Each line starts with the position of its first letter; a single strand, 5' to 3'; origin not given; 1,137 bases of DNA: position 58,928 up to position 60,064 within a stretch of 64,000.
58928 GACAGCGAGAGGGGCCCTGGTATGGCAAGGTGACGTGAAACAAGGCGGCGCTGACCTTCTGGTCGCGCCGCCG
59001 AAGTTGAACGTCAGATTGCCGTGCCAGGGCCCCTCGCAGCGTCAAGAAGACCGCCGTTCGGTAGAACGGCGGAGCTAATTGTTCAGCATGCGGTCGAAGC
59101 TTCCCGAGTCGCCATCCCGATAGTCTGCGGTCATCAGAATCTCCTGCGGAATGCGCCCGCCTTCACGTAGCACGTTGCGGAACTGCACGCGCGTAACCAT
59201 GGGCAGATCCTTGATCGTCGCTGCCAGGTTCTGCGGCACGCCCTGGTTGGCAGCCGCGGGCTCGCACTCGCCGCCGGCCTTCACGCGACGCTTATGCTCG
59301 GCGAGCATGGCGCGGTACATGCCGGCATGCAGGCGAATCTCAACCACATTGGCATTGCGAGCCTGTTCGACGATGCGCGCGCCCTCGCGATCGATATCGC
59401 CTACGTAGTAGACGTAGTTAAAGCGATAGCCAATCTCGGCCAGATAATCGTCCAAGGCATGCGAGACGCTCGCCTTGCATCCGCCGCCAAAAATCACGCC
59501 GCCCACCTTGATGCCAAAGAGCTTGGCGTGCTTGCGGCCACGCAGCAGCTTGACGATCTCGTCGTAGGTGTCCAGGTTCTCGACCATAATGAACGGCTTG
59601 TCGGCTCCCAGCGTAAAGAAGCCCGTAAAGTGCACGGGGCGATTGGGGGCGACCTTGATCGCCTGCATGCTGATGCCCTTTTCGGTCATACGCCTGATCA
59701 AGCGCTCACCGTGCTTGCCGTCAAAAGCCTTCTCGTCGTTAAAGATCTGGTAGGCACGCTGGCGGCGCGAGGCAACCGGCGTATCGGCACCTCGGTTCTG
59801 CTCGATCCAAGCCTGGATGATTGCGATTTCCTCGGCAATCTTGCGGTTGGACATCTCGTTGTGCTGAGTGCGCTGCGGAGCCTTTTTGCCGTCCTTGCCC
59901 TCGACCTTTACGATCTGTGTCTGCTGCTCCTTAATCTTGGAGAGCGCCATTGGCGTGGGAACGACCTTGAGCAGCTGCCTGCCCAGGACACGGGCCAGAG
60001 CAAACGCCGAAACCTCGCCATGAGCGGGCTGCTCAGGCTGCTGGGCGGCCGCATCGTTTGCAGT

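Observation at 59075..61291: Orphan JetD/MksG-like Toprim protein with no SMC/kleisin partners, fused to a wHTH-like head and a ~300-aa low-complexity linker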

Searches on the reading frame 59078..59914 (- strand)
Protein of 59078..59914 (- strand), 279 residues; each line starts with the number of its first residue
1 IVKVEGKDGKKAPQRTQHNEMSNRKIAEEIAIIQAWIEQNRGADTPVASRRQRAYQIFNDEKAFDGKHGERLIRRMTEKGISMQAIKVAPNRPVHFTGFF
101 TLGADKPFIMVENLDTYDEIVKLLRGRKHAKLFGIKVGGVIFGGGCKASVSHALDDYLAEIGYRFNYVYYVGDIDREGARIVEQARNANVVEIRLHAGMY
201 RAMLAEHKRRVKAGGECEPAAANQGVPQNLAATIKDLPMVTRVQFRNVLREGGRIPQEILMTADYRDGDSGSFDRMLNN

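Call 10: search_solved_structures(query=window:59078-59914:-, max_evalue=10, show_alignments=3)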
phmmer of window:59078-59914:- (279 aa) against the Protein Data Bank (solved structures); distinct sequences matched with E-value up to 10: 0.

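Call 17: search_protein_representatives(protein=window:59078-59914:-)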
Query: 279 residues. Proteins with E-value up to 0.001 (for the whole library): 337; up to 1e-10: 59; up to 1e-30: 23. The best 150 are listed.
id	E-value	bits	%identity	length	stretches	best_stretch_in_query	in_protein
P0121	1.3e-155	532.7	86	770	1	1-279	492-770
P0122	2.7e-120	416.9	68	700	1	2-278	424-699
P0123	1.8e-119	414.2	68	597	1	11-278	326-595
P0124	2.2e-119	413.9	97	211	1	83-272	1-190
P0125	5.3e-118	409.4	67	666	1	14-278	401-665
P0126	1.8e-117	407.6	66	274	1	11-278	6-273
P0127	1.4e-116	404.7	65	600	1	4-279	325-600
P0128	7.7e-106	369.5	61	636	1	3-278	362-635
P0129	1.5e-85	303.0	50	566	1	10-278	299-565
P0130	7.4e-85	300.7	51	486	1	5-276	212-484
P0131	2.3e-83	295.9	49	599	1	10-278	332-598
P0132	2.4e-83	295.8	50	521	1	17-278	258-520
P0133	3.0e-82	292.2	76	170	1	110-278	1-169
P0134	3.3e-76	272.4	81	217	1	59-221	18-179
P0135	8.6e-58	212.0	98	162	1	177-279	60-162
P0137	1.7e-41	158.5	36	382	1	25-266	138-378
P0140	4.4e-36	140.8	34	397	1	18-261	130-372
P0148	3.8e-22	95.1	34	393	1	30-260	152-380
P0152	3.7e-19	85.3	34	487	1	32-272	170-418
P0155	9.1e-16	74.2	31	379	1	26-262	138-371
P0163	4.8e-13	65.3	28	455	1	18-264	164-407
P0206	6.7e-09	51.7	30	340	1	49-270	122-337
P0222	3.4e-08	49.4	29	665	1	48-263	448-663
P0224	4.5e-08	49.0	29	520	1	49-263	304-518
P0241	1.0e-07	47.8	27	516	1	38-264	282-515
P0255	2.1e-07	46.8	26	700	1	48-264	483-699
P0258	3.1e-07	46.2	28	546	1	44-262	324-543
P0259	4.3e-07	45.8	28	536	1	48-264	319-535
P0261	4.4e-07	45.7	29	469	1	48-261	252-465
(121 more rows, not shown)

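Call 23: find_related_loci(query=A1, collection=genome_contigs, flank=10000)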
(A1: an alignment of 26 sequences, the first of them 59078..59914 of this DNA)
Query A1 (279 aa) in genome_contigs; peptide patterns used: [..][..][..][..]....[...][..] (x = any residue, [..] = any of these).
599 stretches matched a pattern (row limit reached: there are more); 546 encode a relative of the query (tblastn E <= 1e-3); the best 80 are kept; 80 distinct loci.
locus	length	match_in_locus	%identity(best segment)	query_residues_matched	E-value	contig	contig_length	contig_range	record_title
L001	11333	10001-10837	100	1-279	0e+0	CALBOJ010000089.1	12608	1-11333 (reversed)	MAG TPA_asm: uncultured Collinsella sp. isolate SRR6425786_bin.16_CONCOCT_v1.1_MAG genome assembly, contig: ERZ1767511.1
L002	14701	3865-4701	100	1-279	0e+0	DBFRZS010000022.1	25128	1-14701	MAG TPA_asm: Collinsella aerofaciens isolate MAG4178 contig22, whole genome shotgun sequence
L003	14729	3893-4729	100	1-279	0e+0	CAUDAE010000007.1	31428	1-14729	MAG TPA_asm: uncultured Collinsella sp. isolate ERR4316502_bin.6_MetaWRAP_v1.3_MAG genome assembly, contig: ERZ18534194.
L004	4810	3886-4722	100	1-279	0e+0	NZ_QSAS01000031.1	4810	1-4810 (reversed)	Collinsella sp. AF11-11 AF11-11.Scaf31, whole genome shotgun sequence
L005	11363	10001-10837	100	1-279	0e+0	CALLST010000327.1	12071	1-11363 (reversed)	MAG TPA_asm: uncultured Collinsella sp. isolate SRR2992888_bin.69_CONCOCT_v1.1_MAG genome assembly, contig: ERZ508815.18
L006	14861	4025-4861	100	1-279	0e+0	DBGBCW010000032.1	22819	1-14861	MAG TPA_asm: Collinsella aerofaciens isolate MAG7707 contig32, whole genome shotgun sequence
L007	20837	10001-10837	100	1-279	0e+0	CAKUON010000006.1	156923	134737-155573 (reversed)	MAG: uncultured Collinsella sp. isolate REFINED_METABAT215_TOP10_CONTIGS_1500_ASSEMBLY_K77_MERGED__Hadza_MoBio_hadza-E-H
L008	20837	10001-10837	100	1-279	0e+0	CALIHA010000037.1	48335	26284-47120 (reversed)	MAG TPA_asm: uncultured Collinsella sp. isolate SRR7721896_bin.15_CONCOCT_v1.1_MAG genome assembly, contig: ERZ1311197.3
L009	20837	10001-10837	100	1-279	0e+0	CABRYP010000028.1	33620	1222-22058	MAG TPA_asm: uncultured Collinsella sp. isolate MGYG-HGUT-02050 genome assembly, contig: GUT_GENOME124265_28, whole geno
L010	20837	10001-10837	100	1-279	0e+0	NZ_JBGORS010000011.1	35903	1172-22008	Collinsella aerofaciens strain 16-6-I_3_FM 11, whole genome shotgun sequence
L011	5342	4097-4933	100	1-279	0e+0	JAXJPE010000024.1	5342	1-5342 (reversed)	MAG: Collinsella sp. isolate DOME_MAG_14991 14991_W0736_k141_14591, whole genome shotgun sequence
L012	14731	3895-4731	100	1-279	0e+0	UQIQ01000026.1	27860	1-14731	uncultured Collinsella sp. isolate UMGS324 genome assembly, contig: NODE_227_length_27860_cov_7.671138, whole genome sho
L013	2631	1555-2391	99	1-279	0e+0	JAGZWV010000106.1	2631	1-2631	MAG: Collinsella sp. isolate L2_013_371G1_dasL2_013_371G1_maxbin2.maxbin.003 L2_013_371G1_scaffold_3623, whole genome sh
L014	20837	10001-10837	100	1-279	0e+0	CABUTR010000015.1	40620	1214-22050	MAG TPA_asm: uncultured Collinsella sp. isolate MGYG-HGUT-04368 genome assembly, contig: GUT_GENOME270284_15, whole geno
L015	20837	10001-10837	100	1-279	0e+0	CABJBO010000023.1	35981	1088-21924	Coriobacteriaceae bacterium isolate MGYG-HGUT-00158 genome assembly, contig: AF05-9.Scaf23, whole genome shotgun sequenc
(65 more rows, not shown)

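Call 30: find_homologous_proteins(query=A2, max_evalue=0.001)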
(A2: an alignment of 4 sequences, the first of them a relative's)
Query A2 (4 sequences) (566 aa, profile of the alignment): 4727 proteins with E <= 0.001 among 8000 candidates; the best 120 are listed.
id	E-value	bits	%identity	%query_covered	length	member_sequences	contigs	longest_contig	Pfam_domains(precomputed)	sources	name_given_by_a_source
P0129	7.1e-290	981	100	100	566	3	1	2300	-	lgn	-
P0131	3.5e-285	965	47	100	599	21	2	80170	-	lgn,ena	-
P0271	3.0e-279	946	94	100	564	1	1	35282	-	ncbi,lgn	-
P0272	7.2e-279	944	94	100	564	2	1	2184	-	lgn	-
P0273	1.6e-278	943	93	100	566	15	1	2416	-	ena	-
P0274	1.2e-275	934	92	100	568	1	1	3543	-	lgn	-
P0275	5.6e-256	869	71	47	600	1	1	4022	-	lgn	-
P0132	3.5e-235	800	47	100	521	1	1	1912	-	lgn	-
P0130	4.5e-234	797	53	66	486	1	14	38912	-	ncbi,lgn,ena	-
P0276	4.9e-216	737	49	100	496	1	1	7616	-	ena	-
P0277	2.5e-215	735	47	100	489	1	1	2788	-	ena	-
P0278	2.6e-214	731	46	100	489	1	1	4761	-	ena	-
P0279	3.5e-212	724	47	100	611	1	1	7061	-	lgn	-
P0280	3.2e-210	718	59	100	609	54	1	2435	-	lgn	-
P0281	1.8e-206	705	47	99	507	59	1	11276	-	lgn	-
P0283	4.4e-199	681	53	100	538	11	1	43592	-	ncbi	-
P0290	2.8e-149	517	37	99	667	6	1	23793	-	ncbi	-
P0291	4.9e-143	496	36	100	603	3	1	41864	-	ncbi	-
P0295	4.7e-138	480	38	100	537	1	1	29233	-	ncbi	-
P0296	1.6e-137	478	37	100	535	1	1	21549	-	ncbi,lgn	-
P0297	8.1e-136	472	39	74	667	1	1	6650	-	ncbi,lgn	-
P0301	1.1e-132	462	42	66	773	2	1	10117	-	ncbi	-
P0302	1.4e-132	461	35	99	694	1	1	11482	-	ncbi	-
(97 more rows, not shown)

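Call 31: find_encoding_contigs(protein=P0131, flank=10000, max_places=2)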
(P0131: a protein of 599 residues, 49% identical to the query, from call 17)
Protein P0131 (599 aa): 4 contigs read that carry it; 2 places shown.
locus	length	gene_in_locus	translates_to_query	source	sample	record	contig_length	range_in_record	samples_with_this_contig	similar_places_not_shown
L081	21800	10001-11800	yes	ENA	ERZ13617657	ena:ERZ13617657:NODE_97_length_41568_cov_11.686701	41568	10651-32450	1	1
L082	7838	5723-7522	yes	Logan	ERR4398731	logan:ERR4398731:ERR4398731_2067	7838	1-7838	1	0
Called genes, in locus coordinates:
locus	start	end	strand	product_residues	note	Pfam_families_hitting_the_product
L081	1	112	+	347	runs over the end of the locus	PF01063:Aminotran_4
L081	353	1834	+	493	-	PF21277:T6SS_VgrG3-like_C (weak), PF00395:SLH (weak)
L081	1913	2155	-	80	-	-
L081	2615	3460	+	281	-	PF00497:SBP_bac_3, PF12974:Phosphonate-bd (weak)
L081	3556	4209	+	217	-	PF00528:BPD_transp_1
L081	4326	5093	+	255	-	PF00005:ABC_tran, PF02463:SMC_N (faint), PF13304:AAA_21 (weak)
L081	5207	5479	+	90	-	PF00381:PTS-HPr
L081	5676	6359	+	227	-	PF00156:Pribosyltran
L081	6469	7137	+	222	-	-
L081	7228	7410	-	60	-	-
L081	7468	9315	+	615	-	PF02554:CstA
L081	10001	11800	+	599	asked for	-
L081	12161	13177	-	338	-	PF01471:PG_binding_1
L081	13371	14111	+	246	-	PF00072:Response_reg, PF00486:Trans_reg_C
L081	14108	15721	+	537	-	PF00512:HisKA, PF02518:HATPase_c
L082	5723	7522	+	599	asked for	-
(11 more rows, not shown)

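Call 32: find_encoding_contigs(protein=P0130, flank=10000, max_places=2)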
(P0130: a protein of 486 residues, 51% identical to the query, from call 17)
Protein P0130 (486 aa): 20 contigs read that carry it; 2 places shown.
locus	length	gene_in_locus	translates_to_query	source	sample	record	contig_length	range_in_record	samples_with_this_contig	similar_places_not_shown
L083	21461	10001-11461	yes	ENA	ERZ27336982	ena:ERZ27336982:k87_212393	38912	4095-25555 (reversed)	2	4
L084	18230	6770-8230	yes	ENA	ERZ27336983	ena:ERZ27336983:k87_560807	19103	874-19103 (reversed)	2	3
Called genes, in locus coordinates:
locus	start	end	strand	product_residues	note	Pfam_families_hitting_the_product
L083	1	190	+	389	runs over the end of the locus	PF04295:GD_AH_second, PF20629:GD_AH_C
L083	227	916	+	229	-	PF01081:Aldolase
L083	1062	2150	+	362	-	PF13685:Fe-ADH_2, PF00465:Fe-ADH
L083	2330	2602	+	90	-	PF00381:PTS-HPr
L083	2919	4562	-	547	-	PF00920:ILVD_EDD_N, PF24877:ILV_EDD_C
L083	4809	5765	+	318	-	PF00156:Pribosyltran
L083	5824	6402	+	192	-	-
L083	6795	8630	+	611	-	PF02554:CstA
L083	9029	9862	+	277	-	PF00756:Esterase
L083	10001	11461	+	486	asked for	-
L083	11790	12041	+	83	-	PF13560:HTH_31, PF12844:HTH_19, PF01381:HTH_3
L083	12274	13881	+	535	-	-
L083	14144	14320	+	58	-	PF07927:HicA_toxin (weak)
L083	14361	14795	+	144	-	PF12728:HTH_17 (weak)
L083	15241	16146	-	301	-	PF01471:PG_binding_1 (weak), PF08823:PG_binding_2 (faint), PF01471:PG_binding_1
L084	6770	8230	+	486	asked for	-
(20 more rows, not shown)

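Call 33: find_encoding_contigs(protein=P0283, flank=10000, max_places=2)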
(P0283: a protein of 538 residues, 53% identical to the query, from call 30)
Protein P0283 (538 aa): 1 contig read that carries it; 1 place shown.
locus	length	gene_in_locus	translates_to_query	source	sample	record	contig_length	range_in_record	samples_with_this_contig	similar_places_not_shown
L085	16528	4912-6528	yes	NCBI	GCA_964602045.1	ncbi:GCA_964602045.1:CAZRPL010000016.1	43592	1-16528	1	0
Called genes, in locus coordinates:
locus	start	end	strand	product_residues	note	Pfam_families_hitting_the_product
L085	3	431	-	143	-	?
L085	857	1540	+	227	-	PF00156:Pribosyltran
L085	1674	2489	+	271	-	PF12773:DZR (weak), PF13240:Zn_Ribbon_1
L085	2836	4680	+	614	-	PF02554:CstA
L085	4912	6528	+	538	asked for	-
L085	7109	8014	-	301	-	PF01471:PG_binding_1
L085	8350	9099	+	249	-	PF00072:Response_reg, PF00486:Trans_reg_C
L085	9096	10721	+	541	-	PF00512:HisKA, PF13581:HATPase_c_2, PF02518:HATPase_c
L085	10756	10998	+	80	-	-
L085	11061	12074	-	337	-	PF00348:polyprenyl_synt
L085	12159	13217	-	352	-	PF00106:adh_short (weak), PF04321:RmlD_sub_bind, PF01073:3Beta_HSD, PF01370:Epimerase, PF02719:Polysacc_synt_2, PF07993:NAD_binding_4, PF13460:NAD_binding_10 (weak), PF16363:GDP_Man_Dehyd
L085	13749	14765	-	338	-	PF00356:LacI, PF00532:Peripla_BP_1, PF13407:Peripla_BP_4, PF13377:Peripla_BP_3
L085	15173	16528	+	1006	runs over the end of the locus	PF02837:Glyco_hydro_2_N, PF22666:Glyco_hydro_2_N2 (weak), PF00703:Glyco_hydro_2 (weak), PF02836:Glyco_hydro_2_C, PF16353:LacZ_4, PF02929:Bgal_small_N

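Call 35: find_homologous_proteins(query=A3, max_evalue=0.001)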
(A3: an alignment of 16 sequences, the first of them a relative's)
Query A3 (16 sequences) (382 aa, profile of the alignment): 52 proteins with E <= 0.001 among 8000 candidates.
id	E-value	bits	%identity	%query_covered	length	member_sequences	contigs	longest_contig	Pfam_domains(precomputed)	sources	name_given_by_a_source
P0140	2.8e-108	381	44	95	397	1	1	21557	PF09983.16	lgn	-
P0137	5.0e-105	370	100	100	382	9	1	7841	-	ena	-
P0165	2.9e-103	364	30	57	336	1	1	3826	PF09983.16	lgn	-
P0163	5.1e-102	360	34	65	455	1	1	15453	-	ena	-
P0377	1.2e-98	349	30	57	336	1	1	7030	PF09983.16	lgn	-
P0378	1.5e-87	313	53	100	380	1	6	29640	-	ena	-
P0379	4.6e-87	311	45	96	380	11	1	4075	-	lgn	-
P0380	8.2e-86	307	44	96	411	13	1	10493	-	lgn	-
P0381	2.1e-85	305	45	96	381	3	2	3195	-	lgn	-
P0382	1.0e-84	303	29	65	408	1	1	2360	-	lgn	-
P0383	6.6e-84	301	30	57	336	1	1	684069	PF09983.16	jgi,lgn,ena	-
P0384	5.1e-83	298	39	96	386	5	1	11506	PF09983.16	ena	-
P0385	4.3e-82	295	29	57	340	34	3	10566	PF09983.16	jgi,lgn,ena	-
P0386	2.0e-81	292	46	96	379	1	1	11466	PF09983.16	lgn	-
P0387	3.0e-81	292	46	96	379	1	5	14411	PF09983.16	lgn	-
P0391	6.4e-81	291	46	96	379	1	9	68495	PF09983.16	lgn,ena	-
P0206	3.9e-69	252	25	62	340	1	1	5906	PF09983.16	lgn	-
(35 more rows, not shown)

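Call 36: find_encoding_contigs(protein=P0378, flank=10000, max_places=2)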
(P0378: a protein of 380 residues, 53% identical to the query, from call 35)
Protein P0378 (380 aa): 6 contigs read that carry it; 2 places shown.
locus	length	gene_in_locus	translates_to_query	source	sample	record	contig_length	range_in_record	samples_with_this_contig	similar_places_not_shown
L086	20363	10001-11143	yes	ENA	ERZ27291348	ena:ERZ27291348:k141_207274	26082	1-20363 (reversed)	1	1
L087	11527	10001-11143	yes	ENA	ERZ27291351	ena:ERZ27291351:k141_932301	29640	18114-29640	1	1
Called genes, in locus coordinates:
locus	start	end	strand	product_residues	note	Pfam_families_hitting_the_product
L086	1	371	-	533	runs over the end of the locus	PF02378:PTS_EIIC, PF00367:PTS_EIIB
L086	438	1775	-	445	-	PF02056:Glyco_hydro_4, PF11975:Glyco_hydro_4C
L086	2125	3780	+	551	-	PF01565:FAD_binding_4, PF02913:FAD-oxidase_C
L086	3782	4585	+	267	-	PF01012:ETF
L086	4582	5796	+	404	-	PF00037:Fer4 (weak), PF12838:Fer4_7, PF13187:Fer4_9, PF13237:Fer4_10, PF14697:Fer4_21, PF00037:Fer4 (weak), PF01012:ETF, PF00766:ETF_alpha, +4 more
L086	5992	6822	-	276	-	PF01966:HD (weak)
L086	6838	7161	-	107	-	PF05437:AzlD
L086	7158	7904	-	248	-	PF03591:AzlC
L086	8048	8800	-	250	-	PF04199:Cyclase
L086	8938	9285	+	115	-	-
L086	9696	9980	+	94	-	PF01381:HTH_3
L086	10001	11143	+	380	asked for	-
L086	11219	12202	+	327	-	PF02540:NAD_synthase (weak), PF01171:ATP_bind_3 (weak), PF03054:tRNA_Me_trans (faint), PF00958:GMP_synt_C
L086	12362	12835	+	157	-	PF11391:DUF2798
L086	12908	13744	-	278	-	PF13349:DUF4097 (weak)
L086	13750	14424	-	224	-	PF07022:Phage_CI_repr (weak), PF12844:HTH_19, PF13560:HTH_31, PF01381:HTH_3, PF13443:HTH_26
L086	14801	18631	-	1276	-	PF18072:FGAR-AT_linker (weak), PF02769:AIRS_C, PF13507:GATase_5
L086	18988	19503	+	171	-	PF01243:PNPOx_N, PF12900:Pyridox_ox_2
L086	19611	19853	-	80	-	-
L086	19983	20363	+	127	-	?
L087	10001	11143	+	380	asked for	-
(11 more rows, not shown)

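Call 37: find_encoding_contigs(protein=P0391, flank=10000, max_places=2)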
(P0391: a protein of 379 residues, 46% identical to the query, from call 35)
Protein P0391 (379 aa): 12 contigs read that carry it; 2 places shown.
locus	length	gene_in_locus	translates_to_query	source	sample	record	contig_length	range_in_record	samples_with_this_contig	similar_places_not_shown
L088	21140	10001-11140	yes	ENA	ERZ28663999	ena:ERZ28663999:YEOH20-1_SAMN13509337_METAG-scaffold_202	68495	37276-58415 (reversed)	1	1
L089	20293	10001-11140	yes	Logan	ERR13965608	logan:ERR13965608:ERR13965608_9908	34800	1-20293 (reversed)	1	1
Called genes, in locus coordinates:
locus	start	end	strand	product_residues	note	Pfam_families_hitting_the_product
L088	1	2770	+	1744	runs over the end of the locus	PF01443:Viral_helicase1 (faint), PF13086:AAA_11 (weak), PF13087:AAA_12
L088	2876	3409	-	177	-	-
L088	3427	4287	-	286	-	-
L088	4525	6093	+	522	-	-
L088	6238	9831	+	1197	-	PF24161:CCDC39 (weak), PF00188:CAP (weak)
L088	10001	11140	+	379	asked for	PF09983:JetD_C (weak)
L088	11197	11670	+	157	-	-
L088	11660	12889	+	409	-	PF18154:pPIWI_RE_REase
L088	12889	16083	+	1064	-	PF18155:pPIWI_RE_Z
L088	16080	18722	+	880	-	PF13111:pPIWI_RE_X, PF18157:MID_pPIWI_RE, PF13032:RNaseH_pPIWI_RE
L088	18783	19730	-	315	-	PF25948:DUF7986 (weak)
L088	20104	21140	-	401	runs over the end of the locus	PF13173:AAA_14, PF13635:DUF4143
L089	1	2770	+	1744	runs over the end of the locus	PF01443:Viral_helicase1 (faint), PF13086:AAA_11 (weak), PF13087:AAA_12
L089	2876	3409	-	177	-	-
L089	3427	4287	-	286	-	-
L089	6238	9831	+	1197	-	PF24161:CCDC39 (weak), PF00188:CAP (weak)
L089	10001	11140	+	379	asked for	PF09983:JetD_C (weak)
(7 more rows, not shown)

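Call 38: find_encoding_contigs(protein=P0383, flank=10000, max_places=1)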
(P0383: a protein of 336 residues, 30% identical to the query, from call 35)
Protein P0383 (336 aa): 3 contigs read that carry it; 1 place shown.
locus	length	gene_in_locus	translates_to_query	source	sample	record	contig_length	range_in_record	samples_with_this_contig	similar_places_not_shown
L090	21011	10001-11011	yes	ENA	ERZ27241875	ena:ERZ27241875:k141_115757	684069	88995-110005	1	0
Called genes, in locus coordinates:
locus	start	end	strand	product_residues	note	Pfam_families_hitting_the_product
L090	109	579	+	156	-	-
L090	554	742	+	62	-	-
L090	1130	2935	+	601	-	PF06580:His_kinase, PF02518:HATPase_c (weak)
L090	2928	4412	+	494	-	PF00072:Response_reg, PF00165:HTH_AraC, PF12833:HTH_18, PF00165:HTH_AraC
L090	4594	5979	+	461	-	PF01547:SBP_bac_1, PF13416:SBP_bac_8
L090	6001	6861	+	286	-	PF00528:BPD_transp_1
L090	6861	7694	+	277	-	PF00528:BPD_transp_1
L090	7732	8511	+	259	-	PF02633:Creatininase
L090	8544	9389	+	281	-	PF00753:Lactamase_B, PF23023:Anti-Pycsar_Apyc1 (faint)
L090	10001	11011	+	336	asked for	PF09983:JetD_C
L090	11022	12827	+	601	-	-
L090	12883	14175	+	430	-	PF12797:Fer4_2 (faint), PF14697:Fer4_21 (faint), PF00037:Fer4 (weak), PF12837:Fer4_6 (weak), PF12838:Fer4_7, PF13187:Fer4_9 (weak), PF13237:Fer4_10 (weak)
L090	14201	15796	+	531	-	PF07905:PucR, PF13556:HTH_30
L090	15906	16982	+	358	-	PF00037:Fer4 (weak), PF12797:Fer4_2 (weak), PF13237:Fer4_10 (weak), PF14697:Fer4_21 (weak), PF12838:Fer4_7, PF13187:Fer4_9 (weak), PF00037:Fer4 (weak), PF04055:Radical_SAM, +4 more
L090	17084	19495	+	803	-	PF02901:PFL-like, PF01228:Gly_radical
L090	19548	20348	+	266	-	PF00378:ECH_1, PF16113:ECH_2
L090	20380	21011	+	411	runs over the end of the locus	PF00108:Thiolase_N, PF00109:ketoacyl-synt (faint), PF02803:Thiolase_C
